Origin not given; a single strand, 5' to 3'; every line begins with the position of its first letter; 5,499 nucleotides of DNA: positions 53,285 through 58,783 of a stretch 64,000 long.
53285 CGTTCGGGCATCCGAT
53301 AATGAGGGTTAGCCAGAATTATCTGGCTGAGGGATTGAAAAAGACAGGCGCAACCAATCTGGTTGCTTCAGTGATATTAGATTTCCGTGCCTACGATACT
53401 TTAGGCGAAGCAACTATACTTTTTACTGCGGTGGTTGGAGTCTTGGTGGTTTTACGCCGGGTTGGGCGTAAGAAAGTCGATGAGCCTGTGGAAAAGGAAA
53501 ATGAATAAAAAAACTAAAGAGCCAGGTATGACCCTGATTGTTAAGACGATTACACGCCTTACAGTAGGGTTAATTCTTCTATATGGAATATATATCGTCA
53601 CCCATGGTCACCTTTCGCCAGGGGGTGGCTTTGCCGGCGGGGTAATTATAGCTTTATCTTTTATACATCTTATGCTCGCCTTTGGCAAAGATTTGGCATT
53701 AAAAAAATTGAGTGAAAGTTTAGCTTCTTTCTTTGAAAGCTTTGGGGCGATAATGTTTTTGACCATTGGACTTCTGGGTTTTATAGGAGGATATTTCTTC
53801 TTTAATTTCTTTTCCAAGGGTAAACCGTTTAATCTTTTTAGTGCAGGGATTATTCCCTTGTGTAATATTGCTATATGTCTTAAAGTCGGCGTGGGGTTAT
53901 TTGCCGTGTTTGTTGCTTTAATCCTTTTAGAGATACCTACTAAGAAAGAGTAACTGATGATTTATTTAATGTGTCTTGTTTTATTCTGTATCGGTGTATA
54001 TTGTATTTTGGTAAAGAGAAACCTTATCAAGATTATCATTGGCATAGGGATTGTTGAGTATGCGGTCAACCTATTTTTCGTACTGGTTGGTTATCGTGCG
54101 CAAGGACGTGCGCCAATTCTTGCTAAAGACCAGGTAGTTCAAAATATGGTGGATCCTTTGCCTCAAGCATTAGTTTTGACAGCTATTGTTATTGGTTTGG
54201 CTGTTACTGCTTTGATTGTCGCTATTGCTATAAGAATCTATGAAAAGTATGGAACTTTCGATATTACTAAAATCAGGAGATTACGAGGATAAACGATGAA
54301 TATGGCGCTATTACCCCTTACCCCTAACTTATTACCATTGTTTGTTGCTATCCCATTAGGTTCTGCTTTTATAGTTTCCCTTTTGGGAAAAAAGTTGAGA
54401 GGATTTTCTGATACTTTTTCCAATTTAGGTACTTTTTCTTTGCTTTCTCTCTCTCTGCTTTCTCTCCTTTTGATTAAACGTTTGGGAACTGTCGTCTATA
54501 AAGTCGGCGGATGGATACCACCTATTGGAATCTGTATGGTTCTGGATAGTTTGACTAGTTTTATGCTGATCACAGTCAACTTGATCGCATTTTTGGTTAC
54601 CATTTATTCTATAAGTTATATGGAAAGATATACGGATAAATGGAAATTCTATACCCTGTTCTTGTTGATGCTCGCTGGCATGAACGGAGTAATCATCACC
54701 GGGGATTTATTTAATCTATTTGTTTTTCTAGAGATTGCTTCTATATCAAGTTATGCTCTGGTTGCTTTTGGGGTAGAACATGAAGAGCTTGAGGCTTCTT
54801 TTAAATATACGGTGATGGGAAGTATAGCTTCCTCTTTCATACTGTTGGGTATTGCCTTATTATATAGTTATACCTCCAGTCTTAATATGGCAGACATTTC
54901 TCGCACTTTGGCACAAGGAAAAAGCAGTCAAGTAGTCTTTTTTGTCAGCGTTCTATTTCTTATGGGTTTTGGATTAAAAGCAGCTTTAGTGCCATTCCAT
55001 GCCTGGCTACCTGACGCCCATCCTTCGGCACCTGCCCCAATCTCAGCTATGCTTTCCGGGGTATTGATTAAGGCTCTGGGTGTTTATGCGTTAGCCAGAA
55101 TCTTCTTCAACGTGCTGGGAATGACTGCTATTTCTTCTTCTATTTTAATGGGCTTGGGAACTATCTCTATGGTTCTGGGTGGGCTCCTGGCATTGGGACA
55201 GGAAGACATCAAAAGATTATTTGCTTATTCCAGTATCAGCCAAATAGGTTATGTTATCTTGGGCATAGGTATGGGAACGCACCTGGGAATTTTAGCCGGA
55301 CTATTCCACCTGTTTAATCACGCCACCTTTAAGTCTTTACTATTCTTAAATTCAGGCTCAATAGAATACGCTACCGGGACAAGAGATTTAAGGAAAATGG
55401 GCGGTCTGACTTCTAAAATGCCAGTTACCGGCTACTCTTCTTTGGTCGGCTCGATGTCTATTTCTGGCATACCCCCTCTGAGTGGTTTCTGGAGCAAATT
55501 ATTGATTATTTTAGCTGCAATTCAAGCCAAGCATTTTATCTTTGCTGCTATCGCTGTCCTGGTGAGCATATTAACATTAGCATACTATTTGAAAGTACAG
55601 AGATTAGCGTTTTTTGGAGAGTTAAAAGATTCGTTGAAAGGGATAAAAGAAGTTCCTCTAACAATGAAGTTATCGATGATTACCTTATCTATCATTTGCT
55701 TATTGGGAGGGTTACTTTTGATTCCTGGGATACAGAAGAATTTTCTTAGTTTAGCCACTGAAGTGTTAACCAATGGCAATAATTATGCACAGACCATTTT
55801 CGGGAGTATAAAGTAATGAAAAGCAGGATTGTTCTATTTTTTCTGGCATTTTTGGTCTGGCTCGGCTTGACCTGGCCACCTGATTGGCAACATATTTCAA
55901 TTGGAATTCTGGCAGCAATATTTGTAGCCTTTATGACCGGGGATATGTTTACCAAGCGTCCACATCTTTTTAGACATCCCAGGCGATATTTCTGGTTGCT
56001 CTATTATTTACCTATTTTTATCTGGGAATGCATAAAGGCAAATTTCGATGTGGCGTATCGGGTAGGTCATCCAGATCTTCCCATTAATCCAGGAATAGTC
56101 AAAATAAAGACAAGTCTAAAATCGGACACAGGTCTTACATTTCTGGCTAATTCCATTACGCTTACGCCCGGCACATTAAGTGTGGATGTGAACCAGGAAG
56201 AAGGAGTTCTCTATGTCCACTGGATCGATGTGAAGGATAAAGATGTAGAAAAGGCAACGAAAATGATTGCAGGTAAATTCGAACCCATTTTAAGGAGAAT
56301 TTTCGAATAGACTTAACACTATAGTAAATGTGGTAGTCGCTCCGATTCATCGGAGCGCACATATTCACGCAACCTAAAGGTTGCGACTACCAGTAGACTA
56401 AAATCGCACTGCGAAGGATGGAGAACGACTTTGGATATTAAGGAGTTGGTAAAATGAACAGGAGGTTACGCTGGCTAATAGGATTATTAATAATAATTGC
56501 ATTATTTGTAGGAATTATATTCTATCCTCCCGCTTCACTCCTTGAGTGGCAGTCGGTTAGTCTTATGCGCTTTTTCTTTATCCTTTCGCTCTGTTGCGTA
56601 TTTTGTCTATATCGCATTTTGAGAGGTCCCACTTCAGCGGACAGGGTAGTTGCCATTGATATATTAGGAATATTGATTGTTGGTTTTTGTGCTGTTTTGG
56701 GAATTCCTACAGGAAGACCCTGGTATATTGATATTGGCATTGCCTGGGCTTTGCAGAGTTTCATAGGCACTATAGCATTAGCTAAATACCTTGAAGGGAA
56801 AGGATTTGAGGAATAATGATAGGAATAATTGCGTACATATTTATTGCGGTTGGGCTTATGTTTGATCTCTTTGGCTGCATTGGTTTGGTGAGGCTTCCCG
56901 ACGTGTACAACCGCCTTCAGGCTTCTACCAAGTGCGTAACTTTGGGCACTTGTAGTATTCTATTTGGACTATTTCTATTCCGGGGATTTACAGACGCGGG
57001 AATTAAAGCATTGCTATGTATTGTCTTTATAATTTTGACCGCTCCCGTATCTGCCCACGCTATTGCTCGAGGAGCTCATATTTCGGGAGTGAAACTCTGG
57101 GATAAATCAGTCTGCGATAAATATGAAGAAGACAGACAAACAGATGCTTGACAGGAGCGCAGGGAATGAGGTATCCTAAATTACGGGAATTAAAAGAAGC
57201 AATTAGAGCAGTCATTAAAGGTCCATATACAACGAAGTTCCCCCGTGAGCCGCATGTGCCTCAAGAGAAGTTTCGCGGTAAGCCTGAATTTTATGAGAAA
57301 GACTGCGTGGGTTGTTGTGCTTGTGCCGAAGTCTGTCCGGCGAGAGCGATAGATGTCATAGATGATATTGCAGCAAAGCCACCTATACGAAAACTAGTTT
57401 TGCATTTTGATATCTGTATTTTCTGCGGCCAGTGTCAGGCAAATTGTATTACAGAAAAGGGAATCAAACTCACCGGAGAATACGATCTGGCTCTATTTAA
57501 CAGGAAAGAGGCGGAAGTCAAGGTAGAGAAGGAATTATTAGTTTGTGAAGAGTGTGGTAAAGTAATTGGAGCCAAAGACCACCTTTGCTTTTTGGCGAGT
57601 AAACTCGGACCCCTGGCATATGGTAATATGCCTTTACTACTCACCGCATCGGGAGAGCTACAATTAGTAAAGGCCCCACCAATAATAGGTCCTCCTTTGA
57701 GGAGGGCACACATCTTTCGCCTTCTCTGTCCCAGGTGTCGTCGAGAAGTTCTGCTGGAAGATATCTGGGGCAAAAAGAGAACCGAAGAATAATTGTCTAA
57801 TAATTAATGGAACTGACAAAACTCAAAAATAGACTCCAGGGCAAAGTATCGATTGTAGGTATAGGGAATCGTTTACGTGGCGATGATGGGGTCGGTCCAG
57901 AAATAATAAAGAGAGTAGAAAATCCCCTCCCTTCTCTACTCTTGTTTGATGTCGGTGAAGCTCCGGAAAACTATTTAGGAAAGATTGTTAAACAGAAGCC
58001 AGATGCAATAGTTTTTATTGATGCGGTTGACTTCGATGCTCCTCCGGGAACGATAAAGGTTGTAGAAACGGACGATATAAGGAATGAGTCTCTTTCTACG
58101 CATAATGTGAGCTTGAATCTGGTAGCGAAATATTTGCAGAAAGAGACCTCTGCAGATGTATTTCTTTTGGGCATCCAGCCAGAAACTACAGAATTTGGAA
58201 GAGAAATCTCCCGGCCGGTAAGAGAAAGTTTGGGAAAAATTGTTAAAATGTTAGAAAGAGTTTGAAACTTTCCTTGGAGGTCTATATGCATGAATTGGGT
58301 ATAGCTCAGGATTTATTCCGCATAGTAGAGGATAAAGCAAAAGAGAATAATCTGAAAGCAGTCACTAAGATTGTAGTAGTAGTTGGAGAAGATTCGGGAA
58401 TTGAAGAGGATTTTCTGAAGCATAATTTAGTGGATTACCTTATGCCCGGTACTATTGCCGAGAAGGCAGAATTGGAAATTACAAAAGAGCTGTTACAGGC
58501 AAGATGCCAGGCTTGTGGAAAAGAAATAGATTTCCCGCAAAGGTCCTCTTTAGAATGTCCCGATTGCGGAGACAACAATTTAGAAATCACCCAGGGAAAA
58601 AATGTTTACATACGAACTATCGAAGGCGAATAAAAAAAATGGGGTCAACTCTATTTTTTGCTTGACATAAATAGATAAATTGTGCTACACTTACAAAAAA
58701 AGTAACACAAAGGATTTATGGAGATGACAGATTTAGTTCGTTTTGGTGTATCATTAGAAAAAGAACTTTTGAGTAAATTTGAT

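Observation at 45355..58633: Membrane-bound group 4 hydrogenase with Mrp module, headed by an NAD(P)-linked AsrA/AsrB-like pair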

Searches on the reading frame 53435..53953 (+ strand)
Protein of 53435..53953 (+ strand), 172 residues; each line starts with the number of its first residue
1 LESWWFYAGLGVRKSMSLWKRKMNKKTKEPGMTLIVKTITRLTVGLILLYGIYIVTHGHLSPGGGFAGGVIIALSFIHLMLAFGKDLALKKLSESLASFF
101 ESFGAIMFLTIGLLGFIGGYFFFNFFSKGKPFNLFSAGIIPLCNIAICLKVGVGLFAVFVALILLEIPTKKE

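Call 3: search_protein_families(library=pfam, proteins=[window:53435-53953:+], max_evalue=0.01)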
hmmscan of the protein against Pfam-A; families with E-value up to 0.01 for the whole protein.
window:53435-53953:+ (172 aa): 1 family
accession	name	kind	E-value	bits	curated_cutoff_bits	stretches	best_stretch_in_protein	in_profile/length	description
PF04039.18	MnhB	-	8.7e-25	87.8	22.5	1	35-155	1-125/127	Domain related to MnhB subunit of Na+/H+ antiporter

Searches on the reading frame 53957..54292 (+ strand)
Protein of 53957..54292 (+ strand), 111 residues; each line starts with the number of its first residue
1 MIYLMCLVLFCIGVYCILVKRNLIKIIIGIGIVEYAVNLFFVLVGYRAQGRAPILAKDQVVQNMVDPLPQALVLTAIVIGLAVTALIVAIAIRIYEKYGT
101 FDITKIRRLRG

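Call 4: search_protein_families(library=pfam, proteins=[window:53957-54292:+], max_evalue=0.01)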
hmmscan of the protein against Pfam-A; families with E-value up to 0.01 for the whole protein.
window:53957-54292:+ (111 aa): 1 family
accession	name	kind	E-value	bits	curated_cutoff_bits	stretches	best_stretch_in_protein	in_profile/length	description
PF00420.29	Oxidored_q2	-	3.4e-29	100.9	26.1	1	1-110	1-94/95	NADH-ubiquinone/plastoquinone oxidoreductase chain 4L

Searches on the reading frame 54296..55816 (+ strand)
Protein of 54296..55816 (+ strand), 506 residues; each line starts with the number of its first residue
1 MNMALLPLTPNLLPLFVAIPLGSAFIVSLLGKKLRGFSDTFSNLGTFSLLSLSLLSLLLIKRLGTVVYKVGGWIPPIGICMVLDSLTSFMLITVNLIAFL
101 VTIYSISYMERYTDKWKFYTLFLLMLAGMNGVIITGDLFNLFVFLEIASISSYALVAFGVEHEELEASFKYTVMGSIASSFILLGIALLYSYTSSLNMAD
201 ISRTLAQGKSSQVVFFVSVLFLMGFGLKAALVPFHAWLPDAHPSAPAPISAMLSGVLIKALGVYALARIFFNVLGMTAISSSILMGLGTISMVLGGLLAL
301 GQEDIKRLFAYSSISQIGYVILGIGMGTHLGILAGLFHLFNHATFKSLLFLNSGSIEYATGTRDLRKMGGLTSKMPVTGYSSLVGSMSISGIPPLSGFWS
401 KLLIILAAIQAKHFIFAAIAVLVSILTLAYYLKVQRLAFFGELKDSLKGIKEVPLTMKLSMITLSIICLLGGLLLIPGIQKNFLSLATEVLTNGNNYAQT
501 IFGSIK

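Call 4: search_protein_families(library=pfam, proteins=[window:54296-55816:+], max_evalue=0.01)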
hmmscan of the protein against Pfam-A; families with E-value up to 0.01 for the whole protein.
window:54296-55816:+ (506 aa): 3 families
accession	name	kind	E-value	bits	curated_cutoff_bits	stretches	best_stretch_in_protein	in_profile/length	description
PF00361.26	Proton_antipo_M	-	4e-75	253.2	21.5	1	136-427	2-294/294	NADH:quinone oxidoreductase/Mrp antiporter, TM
PF10125.14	NADHdeh_related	-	6.1e-09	36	27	1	129-237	81-184/218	NADH dehydrogenase I, subunit N related protein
PF00662.26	Proton_antipo_N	-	1.5e-08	34.8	24.5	1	79-119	11-51/51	NADH-Ubiquinone oxidoreductase (complex I), chain 5 N-terminus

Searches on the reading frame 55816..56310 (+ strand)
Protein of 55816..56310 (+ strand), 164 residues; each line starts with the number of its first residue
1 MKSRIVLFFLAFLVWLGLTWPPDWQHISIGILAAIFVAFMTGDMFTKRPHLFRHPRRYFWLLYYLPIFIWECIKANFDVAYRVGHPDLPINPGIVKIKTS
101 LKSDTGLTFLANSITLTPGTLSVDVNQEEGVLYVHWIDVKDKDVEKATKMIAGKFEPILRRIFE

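Call 4: search_protein_families(library=pfam, proteins=[window:55816-56310:+], max_evalue=0.01)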
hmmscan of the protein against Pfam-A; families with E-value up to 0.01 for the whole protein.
window:55816-56310:+ (164 aa): 1 family
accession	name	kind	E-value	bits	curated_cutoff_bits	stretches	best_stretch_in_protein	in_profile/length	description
PF01899.21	MNHE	-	2.7e-46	157.4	27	1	9-162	2-145/145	Na+/H+ ion antiporter subunit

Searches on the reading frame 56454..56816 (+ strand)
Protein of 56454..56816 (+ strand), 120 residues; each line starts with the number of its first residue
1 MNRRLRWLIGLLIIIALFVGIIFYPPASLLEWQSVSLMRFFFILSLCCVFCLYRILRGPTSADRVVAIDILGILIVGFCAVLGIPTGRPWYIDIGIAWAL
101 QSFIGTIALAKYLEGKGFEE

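Call 4: search_protein_families(library=pfam, proteins=[window:56454-56816:+], max_evalue=0.01)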
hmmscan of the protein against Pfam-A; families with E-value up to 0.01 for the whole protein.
window:56454-56816:+ (120 aa): 1 family
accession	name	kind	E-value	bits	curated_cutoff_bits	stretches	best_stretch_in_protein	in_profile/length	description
PF04066.18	MrpF_PhaF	-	3.2e-19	69.6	23.3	1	62-114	1-53/53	Multiple resistance and pH regulation protein F (MrpF / PhaF)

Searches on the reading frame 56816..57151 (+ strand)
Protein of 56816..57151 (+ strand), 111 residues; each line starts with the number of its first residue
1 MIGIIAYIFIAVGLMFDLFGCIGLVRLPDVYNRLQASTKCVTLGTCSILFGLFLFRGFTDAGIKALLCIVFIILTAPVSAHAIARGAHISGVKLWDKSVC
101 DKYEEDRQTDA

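Call 4: search_protein_families(library=pfam, proteins=[window:56816-57151:+], max_evalue=0.01)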
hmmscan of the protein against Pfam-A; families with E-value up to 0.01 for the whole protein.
window:56816-57151:+ (111 aa): 2 families
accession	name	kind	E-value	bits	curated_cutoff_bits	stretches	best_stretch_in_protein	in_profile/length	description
PF03334.19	PhaG_MnhG_YufB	-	5.7e-26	91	23.4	1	9-88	1-80/80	Na+/H+ antiporter subunit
PF07907.16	YibE_F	-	0.00076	19.5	27.2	1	11-94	24-106/241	YibE/F-like protein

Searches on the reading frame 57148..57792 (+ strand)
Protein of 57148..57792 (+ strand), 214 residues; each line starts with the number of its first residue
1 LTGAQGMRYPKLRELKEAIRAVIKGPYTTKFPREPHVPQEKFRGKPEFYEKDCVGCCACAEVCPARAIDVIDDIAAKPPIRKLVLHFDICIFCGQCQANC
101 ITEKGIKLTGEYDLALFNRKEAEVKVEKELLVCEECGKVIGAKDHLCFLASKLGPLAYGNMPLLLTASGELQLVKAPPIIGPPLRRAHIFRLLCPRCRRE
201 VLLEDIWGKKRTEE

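Call 4: search_protein_families(library=pfam, proteins=[window:57148-57792:+], max_evalue=0.01)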
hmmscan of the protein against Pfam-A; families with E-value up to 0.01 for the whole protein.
window:57148-57792:+ (214 aa): 3 families
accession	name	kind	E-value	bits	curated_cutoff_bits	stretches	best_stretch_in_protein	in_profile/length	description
PF12838.12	Fer4_7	-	1.3e-07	32.4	27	1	53-102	2-50/52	4Fe-4S dicluster domain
PF00037.32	Fer4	-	5e-06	26.5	21.1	1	47-68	2-23/24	4Fe-4S binding domain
PF13183.11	Fer4_8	-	0.00055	20.9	27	0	51-65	52-66/68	4Fe-4S dicluster domain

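Call 29: search_protein_families(library=ncbifam, proteins=[window:57148-57792:+], max_evalue=0.00001)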
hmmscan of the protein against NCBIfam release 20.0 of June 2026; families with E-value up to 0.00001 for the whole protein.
window:57148-57792:+ (214 aa): 19 families
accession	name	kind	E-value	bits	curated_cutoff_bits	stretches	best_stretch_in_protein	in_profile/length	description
NF009053.0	PRK12387.1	subfamily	1e-25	90.5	204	1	23-154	10-138/180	formate hydrogenlyase complex iron-sulfur subunit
NF006076.0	PRK08222.1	equivalog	6.4e-22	78.2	270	1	24-146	11-130/181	hydrogenase 4 subunit H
NF006221.0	PRK08348.1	subfamily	1.3e-18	67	124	1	13-124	5-110/136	NADH-plastoquinone oxidoreductase subunit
TIGR01971.1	NuoI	subfamily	4.9e-18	64.9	113.05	1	19-125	6-117/121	NADH-quinone oxidoreductase, chain I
TIGR00403.1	ndhI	equivalog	5.2e-15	55.5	302.35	1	24-122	35-135/183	NAD(P)H-quinone oxidoreductase subunit I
NF004540.0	PRK05888.2-1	equivalog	1.8e-14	53.5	215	1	13-122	6-119/139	NADH-quinone oxidoreductase subunit NuoI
NF004537.0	PRK05888.1-3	equivalog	2.6e-14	53.2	163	1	19-127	31-151/204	NADH-quinone oxidoreductase subunit NuoI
NF040612.1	F420_dehyd_FpoI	exception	3.3e-12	46.4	180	1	12-121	3-114/135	F420H2 dehydrogenase subunit FpoI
NF004536.0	PRK05888.1-1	equivalog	9.1e-12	44.7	212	1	14-139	16-145/180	NADH-quinone oxidoreductase subunit NuoI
NF004541.0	PRK05888.2-2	equivalog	2.9e-10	40.2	217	1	14-121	23-126/168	NADH-quinone oxidoreductase subunit NuoI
NF004543.0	PRK05888.2-5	equivalog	8.4e-10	38.5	243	1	19-103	27-113/217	NADH-quinone oxidoreductase subunit NuoI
NF004538.0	PRK05888.1-4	equivalog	2e-09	37.3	135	1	15-140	20-151/162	NADH-quinone oxidoreductase subunit NuoI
NF010590.0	PRK13984.1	equivalog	4.6e-09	35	946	1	18-112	17-114/611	putative oxidoreductase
NF004545.0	PRK05888.3-1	equivalog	7.8e-09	35.4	229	1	17-115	32-132/154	NADH-quinone oxidoreductase subunit NuoI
NF004546.0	PRK05888.3-3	equivalog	9.2e-09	35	260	1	30-126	43-144/196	NADH-quinone oxidoreductase subunit NuoI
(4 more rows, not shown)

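Call 52: search_solved_structures(query=window:57148-57792:+, max_evalue=0.00001)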
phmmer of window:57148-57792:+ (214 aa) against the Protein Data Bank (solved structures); distinct sequences matched with E-value up to 0.00001: 34.
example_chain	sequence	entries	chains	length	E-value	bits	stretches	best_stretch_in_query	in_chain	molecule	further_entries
7z0s_F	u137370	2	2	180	2.1e-19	73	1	19-145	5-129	Formate hydrogenlyase subunit 6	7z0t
6hum_I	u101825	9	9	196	1.1e-14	57.5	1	24-122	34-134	NAD(P)H-quinone oxidoreductase subunit I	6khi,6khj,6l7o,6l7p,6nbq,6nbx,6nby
7eu3_I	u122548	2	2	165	1.5e-13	53.8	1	25-122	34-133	NAD(P)H-quinone oxidoreductase subunit I, chloroplastic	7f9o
9grx_I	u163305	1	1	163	3.9e-13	52.4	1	25-122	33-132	NAD(P)H-quinone oxidoreductase subunit I, chloroplastic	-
7wfg_I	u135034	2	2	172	9.1e-13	51.2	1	25-122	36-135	NAD(P)H-quinone oxidoreductase subunit I, chloroplastic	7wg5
6cfw_N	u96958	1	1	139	2.8e-12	49.7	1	15-124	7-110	NADH-plastoquinone oxidoreductase subunit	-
9sfi_T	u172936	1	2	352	2.9e-11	46.3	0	37-100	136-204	4Fe-4S ferredoxin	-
9iho_I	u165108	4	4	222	6.6e-09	38.6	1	19-128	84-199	NUIM (TYKY) subunit of mitochondrial NADH:ubiquinone oxidoreductase (Complex I)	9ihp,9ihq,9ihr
7b0n_I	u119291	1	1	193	6.7e-09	38.6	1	15-127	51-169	Subunit NUIM of protein NADH:Ubiquinone Oxidoreductase (Complex I)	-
7bkb_K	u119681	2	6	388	7.3e-09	38.5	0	39-109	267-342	Formylmethanofuran dehydrogenase, subunit F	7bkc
6gcs_I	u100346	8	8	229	1e-08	38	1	15-127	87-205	TYKY SUBUNIT (NUIM) | Subunit NUIM of NADH:Ubiquinone Oxidoreductase (Complex I)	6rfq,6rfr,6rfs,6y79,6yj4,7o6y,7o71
6u8y_N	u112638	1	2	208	2.4e-08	36.8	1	19-102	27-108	NADH dehydrogenase subunit I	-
7zm7_I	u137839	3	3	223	2.6e-08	36.7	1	12-121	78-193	Oxidoreductase-like protein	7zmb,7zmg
7awt_I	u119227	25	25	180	1.5e-07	34.2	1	28-134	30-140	NADH-quinone oxidoreductase subunit I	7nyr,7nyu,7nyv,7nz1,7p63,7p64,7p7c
8b9z_I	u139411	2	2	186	1.7e-07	34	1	15-133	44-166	NADH dehydrogenase (ubiquinone) 23 kDa subunit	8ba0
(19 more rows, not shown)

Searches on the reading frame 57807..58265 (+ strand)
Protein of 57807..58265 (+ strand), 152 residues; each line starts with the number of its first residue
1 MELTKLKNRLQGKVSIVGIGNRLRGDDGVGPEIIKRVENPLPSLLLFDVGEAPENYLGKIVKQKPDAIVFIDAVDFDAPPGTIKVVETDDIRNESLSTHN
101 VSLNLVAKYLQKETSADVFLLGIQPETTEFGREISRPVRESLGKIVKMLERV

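Call 4: search_protein_families(library=pfam, proteins=[window:57807-58265:+], max_evalue=0.01)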
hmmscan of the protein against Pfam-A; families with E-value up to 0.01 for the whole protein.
window:57807-58265:+ (152 aa): 1 family
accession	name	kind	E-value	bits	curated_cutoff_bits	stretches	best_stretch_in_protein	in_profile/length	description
PF01750.23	HycI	-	3.3e-19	69.4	23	1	41-150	14-128/130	Hydrogenase maturation protease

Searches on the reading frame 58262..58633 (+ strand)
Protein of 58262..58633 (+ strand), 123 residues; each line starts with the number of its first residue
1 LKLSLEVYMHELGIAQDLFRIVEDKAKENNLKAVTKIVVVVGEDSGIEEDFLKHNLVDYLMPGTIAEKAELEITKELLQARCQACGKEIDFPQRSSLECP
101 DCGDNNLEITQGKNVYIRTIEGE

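Call 4: search_protein_families(library=pfam, proteins=[window:58262-58633:+], max_evalue=0.01)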
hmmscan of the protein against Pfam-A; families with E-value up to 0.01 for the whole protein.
window:58262-58633:+ (123 aa): 7 families
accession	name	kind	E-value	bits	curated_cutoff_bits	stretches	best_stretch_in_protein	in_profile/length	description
PF01155.25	HypA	-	4.5e-29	101.2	28.9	1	9-121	1-111/112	Hydrogenase/urease nickel incorporation, metallochaperone, hypA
PF23458.2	DUF7130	-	0.0012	19.2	35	1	67-110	40-84/89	Domain of unknown function (DUF7130)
PF09723.15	Zn_ribbon_8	-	0.0015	18.9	34.4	1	81-107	7-37/41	Zinc ribbon domain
PF15777.11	Anti-TRAP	-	0.0053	17.2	32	1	80-110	11-44/59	Tryptophan RNA-binding attenuator protein inhibitory protein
PF24460.1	DUF7575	-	0.007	16.1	28.5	0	80-90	4-14/28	Domain of unknown function (DUF7575)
PF14149.11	YhfH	-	0.0072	16.6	27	0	70-90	4-24/37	YhfH-like protein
PF24844.1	PolC_DP2_central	-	0.0073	15.7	24.3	1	24-113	291-364/372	DNA polymerase II large subunit DP2, central domain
